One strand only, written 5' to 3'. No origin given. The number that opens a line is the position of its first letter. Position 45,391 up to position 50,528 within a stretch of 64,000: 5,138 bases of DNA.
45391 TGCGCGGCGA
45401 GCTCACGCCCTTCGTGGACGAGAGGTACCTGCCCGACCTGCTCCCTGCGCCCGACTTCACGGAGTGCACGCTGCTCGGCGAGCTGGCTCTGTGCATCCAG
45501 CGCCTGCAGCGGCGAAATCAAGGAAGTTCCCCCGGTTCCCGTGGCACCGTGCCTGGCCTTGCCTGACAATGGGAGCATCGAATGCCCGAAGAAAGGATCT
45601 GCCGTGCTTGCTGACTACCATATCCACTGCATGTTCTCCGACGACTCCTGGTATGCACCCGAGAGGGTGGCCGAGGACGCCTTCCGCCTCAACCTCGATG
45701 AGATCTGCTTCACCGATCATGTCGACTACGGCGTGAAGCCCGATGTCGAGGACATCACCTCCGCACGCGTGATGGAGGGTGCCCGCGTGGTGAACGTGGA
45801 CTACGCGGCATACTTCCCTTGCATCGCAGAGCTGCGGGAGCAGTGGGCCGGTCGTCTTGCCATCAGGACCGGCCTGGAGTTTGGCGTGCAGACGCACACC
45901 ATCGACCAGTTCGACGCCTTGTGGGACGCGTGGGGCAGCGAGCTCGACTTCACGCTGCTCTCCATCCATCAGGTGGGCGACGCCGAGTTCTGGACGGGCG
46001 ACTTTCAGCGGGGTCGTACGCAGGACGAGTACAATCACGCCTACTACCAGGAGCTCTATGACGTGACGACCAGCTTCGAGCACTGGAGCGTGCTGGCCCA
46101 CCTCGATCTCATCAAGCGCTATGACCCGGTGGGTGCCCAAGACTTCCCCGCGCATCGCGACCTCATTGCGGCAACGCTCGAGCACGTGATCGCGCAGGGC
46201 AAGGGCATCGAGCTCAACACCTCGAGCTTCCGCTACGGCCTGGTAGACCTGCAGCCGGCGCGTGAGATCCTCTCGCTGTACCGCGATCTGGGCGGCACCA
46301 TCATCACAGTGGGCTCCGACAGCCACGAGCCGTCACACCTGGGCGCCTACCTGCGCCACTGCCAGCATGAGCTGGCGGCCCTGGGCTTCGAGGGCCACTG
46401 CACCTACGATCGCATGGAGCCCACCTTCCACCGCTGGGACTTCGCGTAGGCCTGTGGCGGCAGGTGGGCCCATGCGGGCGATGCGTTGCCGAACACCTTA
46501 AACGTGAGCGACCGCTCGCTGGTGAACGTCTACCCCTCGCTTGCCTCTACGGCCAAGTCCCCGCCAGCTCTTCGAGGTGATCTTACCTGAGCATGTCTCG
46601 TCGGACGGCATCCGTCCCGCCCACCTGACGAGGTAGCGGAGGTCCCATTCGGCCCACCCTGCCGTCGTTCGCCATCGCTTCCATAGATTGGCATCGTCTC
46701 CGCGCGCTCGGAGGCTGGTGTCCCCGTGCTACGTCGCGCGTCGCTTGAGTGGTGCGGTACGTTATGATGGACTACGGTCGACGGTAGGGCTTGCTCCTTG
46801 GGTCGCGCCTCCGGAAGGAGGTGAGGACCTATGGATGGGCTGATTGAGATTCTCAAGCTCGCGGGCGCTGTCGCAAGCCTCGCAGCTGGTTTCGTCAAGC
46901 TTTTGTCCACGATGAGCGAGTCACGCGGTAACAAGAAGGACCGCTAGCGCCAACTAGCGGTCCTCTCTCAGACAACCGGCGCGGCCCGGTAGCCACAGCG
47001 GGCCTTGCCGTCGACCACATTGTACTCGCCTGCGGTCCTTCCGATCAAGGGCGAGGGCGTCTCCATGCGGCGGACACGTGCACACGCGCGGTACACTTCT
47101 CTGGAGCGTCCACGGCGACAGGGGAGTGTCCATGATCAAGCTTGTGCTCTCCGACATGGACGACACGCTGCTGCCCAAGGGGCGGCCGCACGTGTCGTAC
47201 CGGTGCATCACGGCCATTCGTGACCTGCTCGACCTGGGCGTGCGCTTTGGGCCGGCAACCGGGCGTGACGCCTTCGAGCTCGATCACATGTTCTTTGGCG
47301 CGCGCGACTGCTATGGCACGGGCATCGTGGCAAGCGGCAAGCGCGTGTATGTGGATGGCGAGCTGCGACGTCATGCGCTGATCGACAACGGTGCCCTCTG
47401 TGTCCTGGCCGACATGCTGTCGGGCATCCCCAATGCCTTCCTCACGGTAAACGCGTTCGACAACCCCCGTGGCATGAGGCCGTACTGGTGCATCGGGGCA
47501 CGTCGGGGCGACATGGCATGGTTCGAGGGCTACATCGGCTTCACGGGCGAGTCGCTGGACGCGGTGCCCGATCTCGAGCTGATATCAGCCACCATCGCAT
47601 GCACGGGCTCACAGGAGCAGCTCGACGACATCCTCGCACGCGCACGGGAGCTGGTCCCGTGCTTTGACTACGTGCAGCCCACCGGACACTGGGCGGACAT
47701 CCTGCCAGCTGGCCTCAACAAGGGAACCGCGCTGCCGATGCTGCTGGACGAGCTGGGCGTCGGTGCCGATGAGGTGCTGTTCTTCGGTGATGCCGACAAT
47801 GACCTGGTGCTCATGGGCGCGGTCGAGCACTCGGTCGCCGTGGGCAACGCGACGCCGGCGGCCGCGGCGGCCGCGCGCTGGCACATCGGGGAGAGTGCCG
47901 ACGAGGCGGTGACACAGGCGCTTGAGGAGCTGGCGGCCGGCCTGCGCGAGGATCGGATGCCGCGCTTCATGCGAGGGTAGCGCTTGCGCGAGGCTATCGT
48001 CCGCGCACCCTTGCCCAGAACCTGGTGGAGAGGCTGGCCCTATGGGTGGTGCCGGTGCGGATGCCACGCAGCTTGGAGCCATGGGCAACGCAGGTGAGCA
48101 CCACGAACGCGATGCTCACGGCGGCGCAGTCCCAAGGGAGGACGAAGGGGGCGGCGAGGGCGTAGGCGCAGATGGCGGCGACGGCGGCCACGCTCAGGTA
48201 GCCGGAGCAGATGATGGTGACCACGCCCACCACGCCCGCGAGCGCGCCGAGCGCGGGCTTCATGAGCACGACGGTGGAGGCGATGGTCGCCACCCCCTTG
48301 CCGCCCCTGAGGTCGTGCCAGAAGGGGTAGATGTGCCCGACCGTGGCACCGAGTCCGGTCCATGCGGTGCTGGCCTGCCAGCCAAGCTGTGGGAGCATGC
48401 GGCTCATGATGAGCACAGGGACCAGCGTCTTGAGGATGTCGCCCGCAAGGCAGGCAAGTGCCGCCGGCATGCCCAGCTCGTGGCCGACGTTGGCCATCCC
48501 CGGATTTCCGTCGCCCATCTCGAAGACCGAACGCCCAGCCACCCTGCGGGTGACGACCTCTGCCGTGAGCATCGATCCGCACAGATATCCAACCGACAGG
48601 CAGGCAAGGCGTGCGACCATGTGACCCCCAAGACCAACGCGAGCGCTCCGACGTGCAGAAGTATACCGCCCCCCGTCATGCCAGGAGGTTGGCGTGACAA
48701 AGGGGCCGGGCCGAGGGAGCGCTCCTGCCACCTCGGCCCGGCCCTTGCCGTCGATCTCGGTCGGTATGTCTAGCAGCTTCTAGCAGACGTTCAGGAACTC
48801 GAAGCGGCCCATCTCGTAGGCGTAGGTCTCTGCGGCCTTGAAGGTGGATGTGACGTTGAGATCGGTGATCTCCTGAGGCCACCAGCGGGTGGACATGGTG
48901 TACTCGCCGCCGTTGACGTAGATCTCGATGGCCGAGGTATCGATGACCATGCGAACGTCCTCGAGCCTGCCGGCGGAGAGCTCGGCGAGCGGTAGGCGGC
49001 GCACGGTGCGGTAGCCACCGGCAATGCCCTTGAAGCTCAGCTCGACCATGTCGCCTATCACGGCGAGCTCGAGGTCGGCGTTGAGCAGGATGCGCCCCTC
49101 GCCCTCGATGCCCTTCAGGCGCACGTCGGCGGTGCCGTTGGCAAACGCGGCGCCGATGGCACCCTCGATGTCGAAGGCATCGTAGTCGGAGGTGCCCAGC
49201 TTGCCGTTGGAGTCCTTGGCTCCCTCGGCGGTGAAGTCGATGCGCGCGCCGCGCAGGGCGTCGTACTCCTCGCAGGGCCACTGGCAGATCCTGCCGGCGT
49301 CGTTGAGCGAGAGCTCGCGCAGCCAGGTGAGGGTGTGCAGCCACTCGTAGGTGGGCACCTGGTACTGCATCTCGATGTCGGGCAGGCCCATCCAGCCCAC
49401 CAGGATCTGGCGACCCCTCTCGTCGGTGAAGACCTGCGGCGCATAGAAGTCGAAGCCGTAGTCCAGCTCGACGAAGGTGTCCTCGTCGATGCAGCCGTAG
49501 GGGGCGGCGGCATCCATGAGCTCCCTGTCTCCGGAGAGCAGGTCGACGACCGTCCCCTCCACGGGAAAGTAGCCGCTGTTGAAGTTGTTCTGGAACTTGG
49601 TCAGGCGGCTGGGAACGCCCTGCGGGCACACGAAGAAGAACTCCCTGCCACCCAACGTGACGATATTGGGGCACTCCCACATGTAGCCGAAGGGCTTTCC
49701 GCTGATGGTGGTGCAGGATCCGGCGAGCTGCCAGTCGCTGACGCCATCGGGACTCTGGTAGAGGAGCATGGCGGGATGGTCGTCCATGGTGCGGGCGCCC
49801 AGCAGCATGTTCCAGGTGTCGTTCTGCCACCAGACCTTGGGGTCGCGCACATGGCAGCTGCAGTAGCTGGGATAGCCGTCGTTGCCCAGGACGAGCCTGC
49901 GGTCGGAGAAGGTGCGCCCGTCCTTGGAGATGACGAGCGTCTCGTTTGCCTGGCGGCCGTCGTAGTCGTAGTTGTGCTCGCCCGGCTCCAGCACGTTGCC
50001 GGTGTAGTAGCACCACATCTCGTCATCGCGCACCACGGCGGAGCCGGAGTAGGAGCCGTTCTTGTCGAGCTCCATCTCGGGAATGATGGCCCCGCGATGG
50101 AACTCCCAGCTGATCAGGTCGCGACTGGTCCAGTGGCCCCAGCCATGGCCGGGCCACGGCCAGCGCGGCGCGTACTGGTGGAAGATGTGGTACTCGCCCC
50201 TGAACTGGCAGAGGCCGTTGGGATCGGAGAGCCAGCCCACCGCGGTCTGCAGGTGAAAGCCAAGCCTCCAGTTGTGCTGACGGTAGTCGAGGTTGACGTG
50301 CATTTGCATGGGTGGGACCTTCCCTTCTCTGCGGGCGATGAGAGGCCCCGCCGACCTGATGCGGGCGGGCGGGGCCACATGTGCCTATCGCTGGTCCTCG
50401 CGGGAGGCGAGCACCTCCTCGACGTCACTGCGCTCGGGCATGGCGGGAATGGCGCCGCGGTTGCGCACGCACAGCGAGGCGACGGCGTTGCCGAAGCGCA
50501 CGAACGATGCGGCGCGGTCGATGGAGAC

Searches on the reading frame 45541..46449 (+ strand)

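Call 30: search_protein_families(library=pfam, proteins=[window:45541-46449:+], max_evalue=0.001)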
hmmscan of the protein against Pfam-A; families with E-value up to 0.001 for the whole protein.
window:45541-46449:+ (302 aa): 1 family
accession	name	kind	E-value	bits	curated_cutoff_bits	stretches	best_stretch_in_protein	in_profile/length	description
PF02811.25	PHP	-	1.5e-20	74.6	26.4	1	25-228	1-164/164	PHP domain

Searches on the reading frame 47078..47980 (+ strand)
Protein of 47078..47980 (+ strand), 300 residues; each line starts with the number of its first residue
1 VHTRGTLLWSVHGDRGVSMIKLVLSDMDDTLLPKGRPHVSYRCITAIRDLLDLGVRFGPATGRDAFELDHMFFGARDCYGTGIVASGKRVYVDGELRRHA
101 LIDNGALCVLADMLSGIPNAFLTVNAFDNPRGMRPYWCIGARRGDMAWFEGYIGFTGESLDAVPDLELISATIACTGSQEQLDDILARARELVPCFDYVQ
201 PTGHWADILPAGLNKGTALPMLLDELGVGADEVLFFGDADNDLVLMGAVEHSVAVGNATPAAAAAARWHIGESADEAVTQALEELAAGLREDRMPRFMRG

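Call 30: search_protein_families(library=pfam, proteins=[window:47078-47980:+], max_evalue=0.001)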
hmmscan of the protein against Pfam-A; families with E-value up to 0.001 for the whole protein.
window:47078-47980:+ (300 aa): 3 families
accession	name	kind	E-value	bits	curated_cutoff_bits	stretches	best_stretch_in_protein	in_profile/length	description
PF08282.18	Hydrolase_3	-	5.9e-27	95.4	20.9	2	175-282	147-255/255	haloacid dehalogenase-like hydrolase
PF05116.19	S6PP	-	6.9e-11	42.6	20.3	1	203-289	154-238/247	Sucrose-6F-phosphate phosphohydrolase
PF00702.32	Hydrolase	-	0.0003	21.7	26.4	0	20-243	1-184/191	haloacid dehalogenase-like hydrolase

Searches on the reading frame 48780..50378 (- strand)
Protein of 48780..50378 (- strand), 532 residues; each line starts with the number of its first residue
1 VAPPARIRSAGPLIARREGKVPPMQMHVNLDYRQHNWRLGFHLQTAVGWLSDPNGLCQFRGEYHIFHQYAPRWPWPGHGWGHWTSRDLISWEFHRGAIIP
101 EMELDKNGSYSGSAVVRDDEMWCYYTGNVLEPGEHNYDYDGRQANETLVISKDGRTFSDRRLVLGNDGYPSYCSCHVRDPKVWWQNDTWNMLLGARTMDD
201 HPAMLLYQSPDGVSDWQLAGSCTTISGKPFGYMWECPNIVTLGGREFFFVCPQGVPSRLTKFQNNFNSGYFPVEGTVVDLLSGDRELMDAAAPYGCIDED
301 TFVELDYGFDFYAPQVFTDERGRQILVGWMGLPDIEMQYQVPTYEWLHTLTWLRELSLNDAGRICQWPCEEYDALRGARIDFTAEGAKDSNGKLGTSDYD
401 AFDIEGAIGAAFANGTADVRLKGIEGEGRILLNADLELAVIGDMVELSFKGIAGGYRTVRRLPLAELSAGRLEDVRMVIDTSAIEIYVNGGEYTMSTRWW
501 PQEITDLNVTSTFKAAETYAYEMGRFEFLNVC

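Call 30: search_protein_families(library=pfam, proteins=[window:48780-50378:-], max_evalue=0.001)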
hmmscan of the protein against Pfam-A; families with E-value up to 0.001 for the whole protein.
window:48780-50378:- (532 aa): 2 families
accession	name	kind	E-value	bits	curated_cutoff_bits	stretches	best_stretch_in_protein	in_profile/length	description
PF00251.26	Glyco_hydro_32N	-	2.4e-73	247.8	22.1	1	42-368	1-307/307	Glycosyl hydrolases family 32 N-terminal domain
PF08244.19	Glyco_hydro_32C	-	4.8e-06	27.1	21.9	1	473-509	105-139/158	Glycosyl hydrolases family 32 C terminal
